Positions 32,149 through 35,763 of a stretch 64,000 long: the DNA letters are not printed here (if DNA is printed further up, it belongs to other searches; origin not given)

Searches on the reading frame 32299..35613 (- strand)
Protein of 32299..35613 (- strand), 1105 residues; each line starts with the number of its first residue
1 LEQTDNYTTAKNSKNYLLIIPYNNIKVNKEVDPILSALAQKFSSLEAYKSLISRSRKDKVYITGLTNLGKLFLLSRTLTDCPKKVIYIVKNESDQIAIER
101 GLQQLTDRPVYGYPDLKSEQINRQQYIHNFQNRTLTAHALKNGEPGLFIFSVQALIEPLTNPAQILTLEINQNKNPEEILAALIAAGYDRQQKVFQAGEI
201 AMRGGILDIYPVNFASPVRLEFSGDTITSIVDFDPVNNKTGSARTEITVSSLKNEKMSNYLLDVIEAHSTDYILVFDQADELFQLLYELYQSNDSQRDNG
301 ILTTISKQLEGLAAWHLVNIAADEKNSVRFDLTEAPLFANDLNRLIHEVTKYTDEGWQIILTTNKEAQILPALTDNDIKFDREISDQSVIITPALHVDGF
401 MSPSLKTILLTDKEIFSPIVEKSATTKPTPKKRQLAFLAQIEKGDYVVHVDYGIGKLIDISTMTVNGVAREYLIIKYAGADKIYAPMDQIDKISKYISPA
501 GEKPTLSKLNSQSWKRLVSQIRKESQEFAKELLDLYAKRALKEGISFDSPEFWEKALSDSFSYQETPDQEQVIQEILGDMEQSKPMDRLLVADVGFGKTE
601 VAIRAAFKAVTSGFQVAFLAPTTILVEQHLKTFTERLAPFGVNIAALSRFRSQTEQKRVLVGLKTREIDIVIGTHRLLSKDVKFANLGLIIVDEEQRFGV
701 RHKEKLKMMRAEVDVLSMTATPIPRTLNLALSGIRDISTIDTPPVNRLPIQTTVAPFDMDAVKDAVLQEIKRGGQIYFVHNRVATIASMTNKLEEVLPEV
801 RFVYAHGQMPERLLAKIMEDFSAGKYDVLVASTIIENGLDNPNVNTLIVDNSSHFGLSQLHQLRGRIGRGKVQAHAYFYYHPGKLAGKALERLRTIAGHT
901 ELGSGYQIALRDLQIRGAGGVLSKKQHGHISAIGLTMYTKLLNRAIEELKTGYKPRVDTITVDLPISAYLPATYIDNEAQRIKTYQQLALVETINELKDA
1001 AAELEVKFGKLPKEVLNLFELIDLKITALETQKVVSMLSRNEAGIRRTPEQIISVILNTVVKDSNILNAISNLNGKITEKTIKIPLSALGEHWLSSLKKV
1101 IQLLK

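Call 55: search_protein_families(library=pfam, proteins=[window:32299-35613:-], max_evalue=0.001)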
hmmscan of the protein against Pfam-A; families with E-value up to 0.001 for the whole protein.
window:32299-35613:- (1105 aa): 7 families
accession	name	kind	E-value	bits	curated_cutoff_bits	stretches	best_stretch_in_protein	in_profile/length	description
PF00270.35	DEAD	-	8e-25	87.9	26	1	566-727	1-164/167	DEAD/DEAH box helicase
PF00271.37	Helicase_C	-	2.3e-20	73.3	23.5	1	765-870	9-109/110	Helicase conserved C-terminal domain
PF02559.22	CarD_TRCF_RID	-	3.5e-19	69.1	23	1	442-497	2-57/57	CarD-like/TRCF RID domain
PF17757.6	UvrB_inter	-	1.6e-18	67.1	22.9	1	166-250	1-86/91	UvrB interaction domain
PF03461.20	TRCF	-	2.6e-17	63.4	25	1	964-1031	1-68/95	TRCF domain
PF04851.21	ResIII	-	1.8e-12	47.9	22.5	1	565-722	4-162/164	Type III restriction enzyme, res subunit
PF22590.2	Cas3-like_C_2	-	0.00028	21.6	27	0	773-870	2-104/106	CRISPR-associated nuclease/helicase Cas3, C-terminal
